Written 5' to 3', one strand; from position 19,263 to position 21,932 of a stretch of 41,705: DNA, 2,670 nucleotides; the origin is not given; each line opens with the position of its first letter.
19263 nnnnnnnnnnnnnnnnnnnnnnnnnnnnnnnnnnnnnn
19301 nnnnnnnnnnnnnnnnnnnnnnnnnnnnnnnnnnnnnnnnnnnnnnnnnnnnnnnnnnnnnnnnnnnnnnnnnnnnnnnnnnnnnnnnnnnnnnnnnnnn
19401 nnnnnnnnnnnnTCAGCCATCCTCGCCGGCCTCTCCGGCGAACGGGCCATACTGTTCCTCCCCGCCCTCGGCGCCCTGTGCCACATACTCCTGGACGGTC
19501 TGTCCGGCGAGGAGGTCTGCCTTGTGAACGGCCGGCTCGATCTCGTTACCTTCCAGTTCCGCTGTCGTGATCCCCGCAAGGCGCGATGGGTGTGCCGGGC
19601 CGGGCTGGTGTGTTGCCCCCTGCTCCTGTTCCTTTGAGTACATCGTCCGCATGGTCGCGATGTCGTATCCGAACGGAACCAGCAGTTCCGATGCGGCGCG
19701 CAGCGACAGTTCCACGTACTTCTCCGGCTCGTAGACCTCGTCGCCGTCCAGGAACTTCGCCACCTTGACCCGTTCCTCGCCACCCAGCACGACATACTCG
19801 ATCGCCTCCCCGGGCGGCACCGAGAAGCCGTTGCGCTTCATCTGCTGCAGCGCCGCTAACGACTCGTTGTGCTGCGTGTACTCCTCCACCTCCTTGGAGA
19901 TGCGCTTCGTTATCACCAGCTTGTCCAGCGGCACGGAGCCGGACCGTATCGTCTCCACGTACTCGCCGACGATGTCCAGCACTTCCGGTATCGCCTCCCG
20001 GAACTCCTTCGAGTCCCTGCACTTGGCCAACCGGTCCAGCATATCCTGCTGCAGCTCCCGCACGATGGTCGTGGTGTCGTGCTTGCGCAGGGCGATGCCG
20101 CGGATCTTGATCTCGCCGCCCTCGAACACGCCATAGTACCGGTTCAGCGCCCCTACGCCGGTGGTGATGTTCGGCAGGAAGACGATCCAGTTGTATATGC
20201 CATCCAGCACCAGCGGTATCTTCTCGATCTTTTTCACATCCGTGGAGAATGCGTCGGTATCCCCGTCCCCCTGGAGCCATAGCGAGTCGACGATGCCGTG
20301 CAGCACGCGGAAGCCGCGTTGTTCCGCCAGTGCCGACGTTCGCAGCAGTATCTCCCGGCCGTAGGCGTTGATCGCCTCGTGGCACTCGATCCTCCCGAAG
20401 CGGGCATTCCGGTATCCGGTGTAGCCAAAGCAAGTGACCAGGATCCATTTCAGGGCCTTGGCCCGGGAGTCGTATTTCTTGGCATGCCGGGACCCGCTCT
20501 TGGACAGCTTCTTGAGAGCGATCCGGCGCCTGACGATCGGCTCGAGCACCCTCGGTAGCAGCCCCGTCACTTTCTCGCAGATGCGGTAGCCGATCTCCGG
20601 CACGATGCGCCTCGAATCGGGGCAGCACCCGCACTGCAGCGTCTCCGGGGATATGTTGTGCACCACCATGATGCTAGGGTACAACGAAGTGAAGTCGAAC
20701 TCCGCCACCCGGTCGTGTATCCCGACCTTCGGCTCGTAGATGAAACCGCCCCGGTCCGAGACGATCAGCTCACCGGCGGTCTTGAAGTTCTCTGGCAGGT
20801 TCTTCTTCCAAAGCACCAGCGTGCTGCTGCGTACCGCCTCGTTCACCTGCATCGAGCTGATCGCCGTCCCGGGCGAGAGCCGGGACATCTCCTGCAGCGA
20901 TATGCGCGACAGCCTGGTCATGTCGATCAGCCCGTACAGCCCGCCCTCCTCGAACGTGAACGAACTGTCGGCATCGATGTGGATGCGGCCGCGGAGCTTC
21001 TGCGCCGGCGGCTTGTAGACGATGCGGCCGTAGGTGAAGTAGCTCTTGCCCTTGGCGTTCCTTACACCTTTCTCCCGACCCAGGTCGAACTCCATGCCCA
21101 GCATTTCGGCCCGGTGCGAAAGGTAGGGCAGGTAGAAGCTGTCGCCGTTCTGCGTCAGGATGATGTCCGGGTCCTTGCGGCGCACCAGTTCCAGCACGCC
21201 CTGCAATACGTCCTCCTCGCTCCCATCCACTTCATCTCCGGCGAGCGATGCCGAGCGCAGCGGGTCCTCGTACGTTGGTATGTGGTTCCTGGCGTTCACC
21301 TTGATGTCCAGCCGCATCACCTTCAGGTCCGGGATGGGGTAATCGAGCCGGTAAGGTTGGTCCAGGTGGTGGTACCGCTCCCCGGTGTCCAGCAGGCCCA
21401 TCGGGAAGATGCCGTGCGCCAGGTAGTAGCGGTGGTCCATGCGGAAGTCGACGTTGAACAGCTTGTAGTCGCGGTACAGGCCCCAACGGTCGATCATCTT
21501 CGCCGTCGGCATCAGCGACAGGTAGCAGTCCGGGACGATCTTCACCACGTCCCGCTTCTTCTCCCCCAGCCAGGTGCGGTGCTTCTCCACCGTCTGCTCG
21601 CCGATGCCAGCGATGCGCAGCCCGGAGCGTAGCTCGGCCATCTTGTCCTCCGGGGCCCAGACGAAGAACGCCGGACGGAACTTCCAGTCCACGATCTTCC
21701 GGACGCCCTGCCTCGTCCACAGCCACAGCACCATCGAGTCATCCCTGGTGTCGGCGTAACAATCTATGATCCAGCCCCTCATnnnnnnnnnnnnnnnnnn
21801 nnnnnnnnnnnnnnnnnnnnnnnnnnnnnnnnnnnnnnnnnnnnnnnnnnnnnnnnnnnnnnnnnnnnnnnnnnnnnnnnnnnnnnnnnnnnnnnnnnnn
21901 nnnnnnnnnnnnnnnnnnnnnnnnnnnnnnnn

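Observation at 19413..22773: Coupled three-gene module: P-loop-less RecA/RadB paralog, small helical protein and PolB2-type polymerase (a mutasome-like arrangement)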

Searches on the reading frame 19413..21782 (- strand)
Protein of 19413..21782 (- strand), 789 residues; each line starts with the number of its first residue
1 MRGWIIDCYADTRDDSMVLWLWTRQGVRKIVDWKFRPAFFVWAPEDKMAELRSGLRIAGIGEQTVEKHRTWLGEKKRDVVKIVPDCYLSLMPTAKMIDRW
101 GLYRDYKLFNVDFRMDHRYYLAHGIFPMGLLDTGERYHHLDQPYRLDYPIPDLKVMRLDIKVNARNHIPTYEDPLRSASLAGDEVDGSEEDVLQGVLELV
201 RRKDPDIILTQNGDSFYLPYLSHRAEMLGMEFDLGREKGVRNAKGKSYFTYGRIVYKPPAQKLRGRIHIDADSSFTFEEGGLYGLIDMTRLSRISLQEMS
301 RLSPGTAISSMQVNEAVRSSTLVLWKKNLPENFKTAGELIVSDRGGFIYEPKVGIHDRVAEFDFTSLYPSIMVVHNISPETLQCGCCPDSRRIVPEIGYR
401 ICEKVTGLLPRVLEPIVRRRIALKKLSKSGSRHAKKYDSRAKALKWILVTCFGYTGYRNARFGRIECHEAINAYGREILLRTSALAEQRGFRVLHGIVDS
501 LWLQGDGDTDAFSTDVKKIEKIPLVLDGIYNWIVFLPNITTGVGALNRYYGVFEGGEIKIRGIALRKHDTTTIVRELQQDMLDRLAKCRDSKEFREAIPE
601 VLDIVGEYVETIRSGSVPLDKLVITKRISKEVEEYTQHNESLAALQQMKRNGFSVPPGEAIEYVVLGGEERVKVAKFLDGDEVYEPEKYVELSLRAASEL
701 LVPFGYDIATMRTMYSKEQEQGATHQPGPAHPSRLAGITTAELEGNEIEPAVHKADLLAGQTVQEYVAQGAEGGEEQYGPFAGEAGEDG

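Call 3: search_protein_families(library=pfam, proteins=[window:19413-21782:-], max_evalue=1)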
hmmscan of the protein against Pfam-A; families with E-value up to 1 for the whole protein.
window:19413-21782:- (789 aa): 3 families
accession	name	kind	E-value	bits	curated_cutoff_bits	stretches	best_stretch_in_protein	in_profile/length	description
PF00136.26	DNA_pol_B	-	1.5e-33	116.7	23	2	344-489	44-202/453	DNA polymerase family B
PF03104.25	DNA_pol_B_exo1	-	4.6e-11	43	23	1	188-271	142-224/242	DNA polymerase family B, exonuclease domain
PF10108.15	DNA_pol_B_exo2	-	0.085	12.9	24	1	179-231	29-78/213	Predicted 3'-5' exonuclease related to the exonuclease domain of PolB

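Call 4: search_protein_families(library=ncbifam, proteins=[window:19413-21782:-], max_evalue=1)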
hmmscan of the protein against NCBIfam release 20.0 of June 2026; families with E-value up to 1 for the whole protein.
window:19413-21782:- (789 aa): 9 families
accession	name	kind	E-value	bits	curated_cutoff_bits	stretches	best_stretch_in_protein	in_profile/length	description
NF004416.0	PRK05761.1-2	equivalog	2.6e-149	498.7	516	1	4-707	2-652/665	type B DNA-directed DNA polymerase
NF004418.0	PRK05761.1-4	subfamily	3.6e-130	435.4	692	1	14-721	9-710/717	type B DNA-directed DNA polymerase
NF004417.0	PRK05761.1-3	equivalog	4.1e-59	200.4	780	2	286-701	424-841/858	DNA-directed DNA polymerase I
NF004419.0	PRK05761.1-5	equivalog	3.3e-46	157.7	1285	2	285-709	490-918/932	DNA-directed DNA polymerase I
TIGR00592.1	pol2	superfamily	1.9e-36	125.6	239.95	2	344-508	801-963/1176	DNA polymerase (pol2)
NF004415.0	PRK05761.1-1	equivalog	3.1e-35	121.3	1289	2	285-707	432-860/883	DNA-directed DNA polymerase I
NF004421.0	PRK05762.1-2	equivalog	4.6e-29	101.3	570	3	341-507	409-566/795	DNA polymerase II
NF004422.0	PRK05762.1-4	equivalog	1.7e-18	66.4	1103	1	344-636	404-702/789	DNA polymerase II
NF004420.0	PRK05762.1-1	equivalog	7e-13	48.1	1435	1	343-509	399-559/783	DNA polymerase II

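Call 35: search_solved_structures(query=window:19413-21782:-, max_evalue=0.001)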
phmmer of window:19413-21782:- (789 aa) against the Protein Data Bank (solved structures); distinct sequences matched with E-value up to 0.001: 78 (the best 60 are shown).
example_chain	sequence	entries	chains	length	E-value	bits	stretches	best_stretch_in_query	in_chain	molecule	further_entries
4flt_A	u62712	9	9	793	1.1e-58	202.2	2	272-718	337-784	DNA polymerase 1 | Pyrococcus abyssi B family DNA polymerase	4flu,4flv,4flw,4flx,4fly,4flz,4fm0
4fm2_A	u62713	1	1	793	2.7e-58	201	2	272-718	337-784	DNA polymerase 1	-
1qht_A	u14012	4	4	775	8.9e-58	199.3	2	272-720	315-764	PROTEIN (DNA POLYMERASE) | DNA polymerase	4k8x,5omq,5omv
6wya_A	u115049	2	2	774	2.3e-57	197.9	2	272-721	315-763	DNA polymerase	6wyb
5h12_A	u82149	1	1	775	3.9e-57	197.2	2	272-718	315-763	Deep Vent DNA Polymerase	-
3a2f_A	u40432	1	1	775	4.4e-57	197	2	272-722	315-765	DNA polymerase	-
6is7_A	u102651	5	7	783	4.6e-57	196.9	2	272-721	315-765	DNA polymerase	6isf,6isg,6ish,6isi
4ahc_A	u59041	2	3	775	7e-57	196.3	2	272-722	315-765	DNA POLYMERASE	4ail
1wns_A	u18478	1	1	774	7.2e-57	196.3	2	272-719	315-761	DNA POLYMERASE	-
1wn7_A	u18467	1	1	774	7.4e-57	196.2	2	272-719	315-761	Family B DNA Polymerase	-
4k8z_A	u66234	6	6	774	7.5e-57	196.2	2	272-719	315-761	DNA polymerase | DNA polymerase,DNA polymerase,DNA polymerase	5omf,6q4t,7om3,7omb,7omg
2vwj_A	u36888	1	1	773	8.8e-57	196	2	272-723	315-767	DNA POLYMERASE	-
2vwk_A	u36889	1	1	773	8.8e-57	196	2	272-723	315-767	DNA POLYMERASE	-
8s84_A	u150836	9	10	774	1.1e-56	195.7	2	272-719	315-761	DNA polymerase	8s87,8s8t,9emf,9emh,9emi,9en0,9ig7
2xhb_A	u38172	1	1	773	1.2e-56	195.6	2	272-723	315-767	DNA POLYMERASE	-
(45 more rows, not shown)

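Call 69: find_homologous_proteins(query=window:19638-21782:-, max_evalue=1e-10)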
Query window:19638-21782:- (715 aa): 5155 proteins with E <= 1e-10 among 8000 candidates; the best 120 are listed.
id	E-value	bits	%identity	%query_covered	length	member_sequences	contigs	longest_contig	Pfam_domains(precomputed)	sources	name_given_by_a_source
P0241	0.0e+0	1583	96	100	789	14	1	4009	PF00136.27,PF03104.26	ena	-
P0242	0.0e+0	1545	93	100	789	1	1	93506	PF00136.27,PF03104.26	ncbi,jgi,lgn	ncbi:MAG TPA: DNA polymerase domain-containing protein [Methanomassiliicoccales archaeon]|jgi:DNA po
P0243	0.0e+0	1545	93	100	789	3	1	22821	PF00136.27,PF03104.26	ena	-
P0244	0.0e+0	1191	86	84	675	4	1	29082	PF00136.27,PF03104.26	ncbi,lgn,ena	-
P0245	0.0e+0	1114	66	100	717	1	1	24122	PF00136.27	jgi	jgi:DNA polymerase elongation subunit (family B)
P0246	0.0e+0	1114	65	100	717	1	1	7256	PF00136.27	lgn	-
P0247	0.0e+0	1106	66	100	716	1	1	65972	PF00136.27,PF03104.26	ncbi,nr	ncbi:MAG: hypothetical protein LLG16_04755 [Euryarchaeota archaeon]|nr:hypothetical protein [Euryarc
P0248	0.0e+0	1101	66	100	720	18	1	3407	PF00136.27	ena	-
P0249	0.0e+0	1085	65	100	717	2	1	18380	PF00136.27,PF03104.26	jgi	-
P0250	0.0e+0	1070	63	100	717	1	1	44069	PF00136.27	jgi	-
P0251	0.0e+0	1058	63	99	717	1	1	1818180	PF00136.27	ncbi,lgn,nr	ncbi:MAG: hypothetical protein HPY73_07715 [Methanomassiliicoccales archaeon]|nr:MAG: hypothetical p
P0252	4.6e-293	992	59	100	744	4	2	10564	PF00136.27,PF03104.26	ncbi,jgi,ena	-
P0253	1.2e-290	984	59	100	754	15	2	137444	PF00136.27,PF03104.26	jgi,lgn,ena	jgi:DNA polymerase elongation subunit (family B)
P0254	1.2e-290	984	59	100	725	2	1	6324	PF00136.27,PF03104.26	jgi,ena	-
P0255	9.2e-288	974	58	100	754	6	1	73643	PF00136.27,PF03104.26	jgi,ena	-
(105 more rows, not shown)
